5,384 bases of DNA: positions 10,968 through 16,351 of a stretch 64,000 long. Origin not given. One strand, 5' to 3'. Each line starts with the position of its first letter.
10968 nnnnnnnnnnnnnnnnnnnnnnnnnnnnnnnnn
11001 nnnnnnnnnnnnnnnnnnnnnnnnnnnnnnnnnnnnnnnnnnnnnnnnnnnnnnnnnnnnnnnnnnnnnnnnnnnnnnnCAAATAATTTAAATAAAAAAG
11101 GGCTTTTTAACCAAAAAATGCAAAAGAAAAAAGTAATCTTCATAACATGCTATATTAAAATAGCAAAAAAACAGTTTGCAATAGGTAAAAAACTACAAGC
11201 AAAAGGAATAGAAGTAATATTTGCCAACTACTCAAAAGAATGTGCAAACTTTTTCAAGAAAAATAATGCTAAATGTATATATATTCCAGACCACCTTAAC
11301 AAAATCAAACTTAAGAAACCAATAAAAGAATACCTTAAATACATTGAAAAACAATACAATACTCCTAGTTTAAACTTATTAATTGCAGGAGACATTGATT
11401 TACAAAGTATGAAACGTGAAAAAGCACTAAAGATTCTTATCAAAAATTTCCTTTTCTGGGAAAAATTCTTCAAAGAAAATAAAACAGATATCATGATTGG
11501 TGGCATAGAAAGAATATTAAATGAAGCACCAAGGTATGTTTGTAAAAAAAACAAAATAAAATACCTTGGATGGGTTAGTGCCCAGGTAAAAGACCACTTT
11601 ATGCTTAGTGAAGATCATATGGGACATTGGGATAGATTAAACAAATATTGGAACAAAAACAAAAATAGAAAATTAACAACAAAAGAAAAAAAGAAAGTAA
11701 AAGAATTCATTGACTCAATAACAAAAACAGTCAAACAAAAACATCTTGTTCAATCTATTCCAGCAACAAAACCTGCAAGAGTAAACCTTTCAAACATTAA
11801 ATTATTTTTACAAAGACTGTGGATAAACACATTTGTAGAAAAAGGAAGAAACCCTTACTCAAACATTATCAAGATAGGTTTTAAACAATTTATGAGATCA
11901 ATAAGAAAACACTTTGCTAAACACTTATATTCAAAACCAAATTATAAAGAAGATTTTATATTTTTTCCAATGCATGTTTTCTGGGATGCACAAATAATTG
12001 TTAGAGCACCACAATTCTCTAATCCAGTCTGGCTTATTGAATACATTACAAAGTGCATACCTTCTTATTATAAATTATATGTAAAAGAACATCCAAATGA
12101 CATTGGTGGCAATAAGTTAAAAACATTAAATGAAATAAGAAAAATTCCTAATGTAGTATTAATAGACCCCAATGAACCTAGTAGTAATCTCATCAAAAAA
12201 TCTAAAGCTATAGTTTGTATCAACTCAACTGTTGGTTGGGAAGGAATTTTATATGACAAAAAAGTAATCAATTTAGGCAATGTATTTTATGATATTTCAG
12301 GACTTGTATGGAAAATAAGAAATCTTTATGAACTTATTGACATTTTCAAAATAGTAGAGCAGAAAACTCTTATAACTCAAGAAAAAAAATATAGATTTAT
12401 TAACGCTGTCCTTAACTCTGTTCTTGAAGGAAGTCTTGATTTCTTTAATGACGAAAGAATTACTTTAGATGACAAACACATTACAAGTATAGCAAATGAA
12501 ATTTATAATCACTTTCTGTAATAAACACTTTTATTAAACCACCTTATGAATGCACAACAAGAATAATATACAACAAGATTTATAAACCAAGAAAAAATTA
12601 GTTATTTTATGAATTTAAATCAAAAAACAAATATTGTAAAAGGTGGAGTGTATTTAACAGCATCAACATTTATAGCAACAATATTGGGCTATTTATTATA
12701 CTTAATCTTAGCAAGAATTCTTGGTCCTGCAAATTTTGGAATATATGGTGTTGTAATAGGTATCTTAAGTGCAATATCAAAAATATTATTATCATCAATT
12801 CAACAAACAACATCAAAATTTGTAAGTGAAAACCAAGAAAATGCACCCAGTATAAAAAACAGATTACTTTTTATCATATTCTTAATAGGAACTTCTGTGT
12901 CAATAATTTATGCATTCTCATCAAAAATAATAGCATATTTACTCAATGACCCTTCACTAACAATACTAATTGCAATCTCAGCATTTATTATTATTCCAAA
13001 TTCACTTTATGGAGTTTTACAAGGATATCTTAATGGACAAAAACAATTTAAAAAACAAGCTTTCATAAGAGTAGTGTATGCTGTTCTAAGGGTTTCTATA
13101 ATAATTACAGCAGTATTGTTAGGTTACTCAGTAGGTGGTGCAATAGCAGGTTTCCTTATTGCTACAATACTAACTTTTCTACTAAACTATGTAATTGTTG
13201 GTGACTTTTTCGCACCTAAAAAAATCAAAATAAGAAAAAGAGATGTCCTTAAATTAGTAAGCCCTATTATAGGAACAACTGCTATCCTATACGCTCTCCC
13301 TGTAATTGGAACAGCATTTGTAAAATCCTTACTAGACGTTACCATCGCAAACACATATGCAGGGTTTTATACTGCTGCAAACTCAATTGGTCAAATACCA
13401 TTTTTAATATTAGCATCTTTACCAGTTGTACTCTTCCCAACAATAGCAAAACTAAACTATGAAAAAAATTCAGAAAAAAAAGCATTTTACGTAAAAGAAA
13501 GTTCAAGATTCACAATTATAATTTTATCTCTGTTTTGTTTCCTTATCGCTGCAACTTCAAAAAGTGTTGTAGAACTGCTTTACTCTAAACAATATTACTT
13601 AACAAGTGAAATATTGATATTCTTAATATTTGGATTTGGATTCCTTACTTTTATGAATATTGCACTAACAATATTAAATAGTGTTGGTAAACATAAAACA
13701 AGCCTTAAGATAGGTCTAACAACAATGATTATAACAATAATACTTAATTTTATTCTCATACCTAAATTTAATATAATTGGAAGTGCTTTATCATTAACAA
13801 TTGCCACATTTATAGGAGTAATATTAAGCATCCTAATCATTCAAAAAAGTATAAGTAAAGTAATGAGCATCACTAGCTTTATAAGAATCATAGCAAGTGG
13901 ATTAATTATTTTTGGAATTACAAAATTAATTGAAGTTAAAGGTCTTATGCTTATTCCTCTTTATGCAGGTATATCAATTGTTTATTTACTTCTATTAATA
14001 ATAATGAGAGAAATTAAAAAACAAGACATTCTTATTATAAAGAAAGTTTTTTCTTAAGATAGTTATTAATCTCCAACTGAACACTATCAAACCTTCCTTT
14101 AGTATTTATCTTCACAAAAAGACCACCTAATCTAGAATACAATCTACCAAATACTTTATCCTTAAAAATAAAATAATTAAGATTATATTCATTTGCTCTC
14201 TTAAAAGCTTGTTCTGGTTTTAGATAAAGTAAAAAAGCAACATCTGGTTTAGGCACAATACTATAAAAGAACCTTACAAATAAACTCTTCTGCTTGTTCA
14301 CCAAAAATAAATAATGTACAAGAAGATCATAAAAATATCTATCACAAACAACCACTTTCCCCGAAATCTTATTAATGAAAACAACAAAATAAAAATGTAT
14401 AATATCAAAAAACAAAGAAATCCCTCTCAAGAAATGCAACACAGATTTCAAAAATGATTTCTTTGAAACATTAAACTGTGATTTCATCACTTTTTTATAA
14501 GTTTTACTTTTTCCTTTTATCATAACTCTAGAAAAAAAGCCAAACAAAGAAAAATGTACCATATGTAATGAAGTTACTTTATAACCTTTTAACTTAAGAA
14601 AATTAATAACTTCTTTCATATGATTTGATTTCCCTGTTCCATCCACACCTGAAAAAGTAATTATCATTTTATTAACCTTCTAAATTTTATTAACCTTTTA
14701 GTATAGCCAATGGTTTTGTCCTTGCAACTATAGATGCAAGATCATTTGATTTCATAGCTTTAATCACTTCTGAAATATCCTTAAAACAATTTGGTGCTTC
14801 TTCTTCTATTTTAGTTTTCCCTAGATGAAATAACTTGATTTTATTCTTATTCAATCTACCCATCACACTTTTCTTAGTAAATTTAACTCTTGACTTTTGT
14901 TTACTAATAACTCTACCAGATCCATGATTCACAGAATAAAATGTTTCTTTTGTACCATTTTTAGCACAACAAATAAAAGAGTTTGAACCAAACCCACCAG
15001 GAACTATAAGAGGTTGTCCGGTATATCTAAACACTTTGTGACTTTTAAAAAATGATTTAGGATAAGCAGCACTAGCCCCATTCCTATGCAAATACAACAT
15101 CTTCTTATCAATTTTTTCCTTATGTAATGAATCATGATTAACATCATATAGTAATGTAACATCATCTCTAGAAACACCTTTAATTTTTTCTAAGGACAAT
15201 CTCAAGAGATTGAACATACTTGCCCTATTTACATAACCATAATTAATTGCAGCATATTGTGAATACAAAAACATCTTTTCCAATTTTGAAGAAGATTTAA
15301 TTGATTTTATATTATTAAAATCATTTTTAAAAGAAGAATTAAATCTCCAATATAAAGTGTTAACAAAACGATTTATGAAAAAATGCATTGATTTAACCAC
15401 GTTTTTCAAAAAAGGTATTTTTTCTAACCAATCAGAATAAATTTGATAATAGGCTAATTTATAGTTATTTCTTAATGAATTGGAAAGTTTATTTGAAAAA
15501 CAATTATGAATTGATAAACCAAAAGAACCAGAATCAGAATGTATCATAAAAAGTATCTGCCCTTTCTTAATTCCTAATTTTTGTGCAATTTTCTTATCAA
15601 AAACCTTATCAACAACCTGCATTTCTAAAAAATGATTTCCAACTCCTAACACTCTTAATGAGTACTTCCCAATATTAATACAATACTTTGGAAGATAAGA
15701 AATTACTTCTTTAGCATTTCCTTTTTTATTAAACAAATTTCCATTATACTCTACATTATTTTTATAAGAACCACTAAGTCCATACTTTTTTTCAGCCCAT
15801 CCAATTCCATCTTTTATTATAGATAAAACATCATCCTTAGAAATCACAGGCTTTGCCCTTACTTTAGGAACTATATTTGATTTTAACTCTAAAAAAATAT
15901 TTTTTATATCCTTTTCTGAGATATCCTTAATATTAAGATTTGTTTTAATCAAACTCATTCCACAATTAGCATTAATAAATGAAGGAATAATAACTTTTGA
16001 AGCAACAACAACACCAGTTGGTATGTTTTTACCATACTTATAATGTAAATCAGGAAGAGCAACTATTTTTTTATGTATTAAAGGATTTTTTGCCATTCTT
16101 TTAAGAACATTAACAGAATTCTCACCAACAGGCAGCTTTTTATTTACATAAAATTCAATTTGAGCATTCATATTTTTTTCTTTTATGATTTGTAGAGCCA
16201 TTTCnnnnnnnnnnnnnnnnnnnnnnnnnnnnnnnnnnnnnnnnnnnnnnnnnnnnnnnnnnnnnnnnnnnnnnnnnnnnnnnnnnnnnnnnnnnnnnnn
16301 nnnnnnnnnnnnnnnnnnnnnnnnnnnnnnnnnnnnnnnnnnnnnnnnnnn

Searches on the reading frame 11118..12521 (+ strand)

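Call 33: search_protein_families(library=pfam, proteins=[window:11118-12521:+], max_evalue=0.001)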
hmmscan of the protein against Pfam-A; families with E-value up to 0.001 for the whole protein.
window:11118-12521:+ (467 aa): 2 families
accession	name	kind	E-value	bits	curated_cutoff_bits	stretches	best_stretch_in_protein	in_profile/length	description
PF05159.20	Capsule_synth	-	1.1e-16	61.6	20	1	244-399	110-274/310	Capsule polysaccharide biosynthesis protein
PF09412.15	XendoU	-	0.00038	20.2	32.3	0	180-247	71-138/262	Endoribonuclease XendoU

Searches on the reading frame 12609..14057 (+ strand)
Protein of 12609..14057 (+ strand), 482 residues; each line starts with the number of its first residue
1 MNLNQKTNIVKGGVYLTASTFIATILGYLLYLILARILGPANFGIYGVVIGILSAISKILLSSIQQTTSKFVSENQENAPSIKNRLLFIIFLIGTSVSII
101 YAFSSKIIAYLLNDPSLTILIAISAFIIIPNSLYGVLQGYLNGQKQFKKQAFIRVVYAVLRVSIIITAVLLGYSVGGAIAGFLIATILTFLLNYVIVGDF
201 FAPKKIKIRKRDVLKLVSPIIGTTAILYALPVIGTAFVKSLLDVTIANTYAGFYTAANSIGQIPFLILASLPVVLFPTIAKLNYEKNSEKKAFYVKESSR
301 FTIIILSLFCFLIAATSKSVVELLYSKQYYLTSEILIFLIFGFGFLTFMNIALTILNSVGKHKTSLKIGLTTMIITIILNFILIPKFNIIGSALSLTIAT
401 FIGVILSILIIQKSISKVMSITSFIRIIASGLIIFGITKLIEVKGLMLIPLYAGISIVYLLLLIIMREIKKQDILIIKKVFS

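Call 33: search_protein_families(library=pfam, proteins=[window:12609-14057:+], max_evalue=0.001)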
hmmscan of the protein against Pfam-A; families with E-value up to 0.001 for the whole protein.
window:12609-14057:+ (482 aa): 4 families
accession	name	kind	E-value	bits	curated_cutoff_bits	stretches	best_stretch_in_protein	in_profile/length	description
PF01943.22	Polysacc_synt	-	2.2e-24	86.8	28.2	1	9-282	1-273/274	Polysaccharide biosynthesis protein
PF13440.11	Polysacc_synt_3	-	1.5e-23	83.9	23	2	33-329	1-288/293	Polysaccharide biosynthesis protein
PF03023.19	MurJ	-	3.4e-15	56.1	27.4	1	74-452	47-436/451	Lipid II flippase MurJ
PF01554.23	MatE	-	0.00015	21.9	24.9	0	219-382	1-161/161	MatE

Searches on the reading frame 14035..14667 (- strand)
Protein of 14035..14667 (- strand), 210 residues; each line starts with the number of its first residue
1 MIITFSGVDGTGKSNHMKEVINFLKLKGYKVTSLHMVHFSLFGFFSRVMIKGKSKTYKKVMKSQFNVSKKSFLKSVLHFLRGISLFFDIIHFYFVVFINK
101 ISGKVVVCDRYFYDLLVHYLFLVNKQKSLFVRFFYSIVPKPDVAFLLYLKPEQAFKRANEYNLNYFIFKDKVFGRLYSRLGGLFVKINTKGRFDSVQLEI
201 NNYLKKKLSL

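Call 89: search_protein_families(library=pfam, proteins=[window:14035-14667:-], max_evalue=0.001)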
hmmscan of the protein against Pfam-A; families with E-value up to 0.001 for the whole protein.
window:14035-14667:- (210 aa): 1 family
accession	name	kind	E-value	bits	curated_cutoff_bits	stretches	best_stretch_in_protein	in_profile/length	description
PF02223.23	Thymidylate_kin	-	1.9e-09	37.9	27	1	6-171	2-149/185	Thymidylate kinase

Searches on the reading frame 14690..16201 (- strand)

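Call 33: search_protein_families(library=pfam, proteins=[window:14690-16201:-], max_evalue=0.001)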
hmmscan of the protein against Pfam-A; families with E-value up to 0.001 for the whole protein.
window:14690-16201:- (503 aa): 1 family
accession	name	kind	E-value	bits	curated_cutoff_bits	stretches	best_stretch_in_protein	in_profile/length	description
PF01139.22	RtcB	-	5.9e-82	276.6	27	1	33-503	2-426/426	tRNA-splicing ligase RtcB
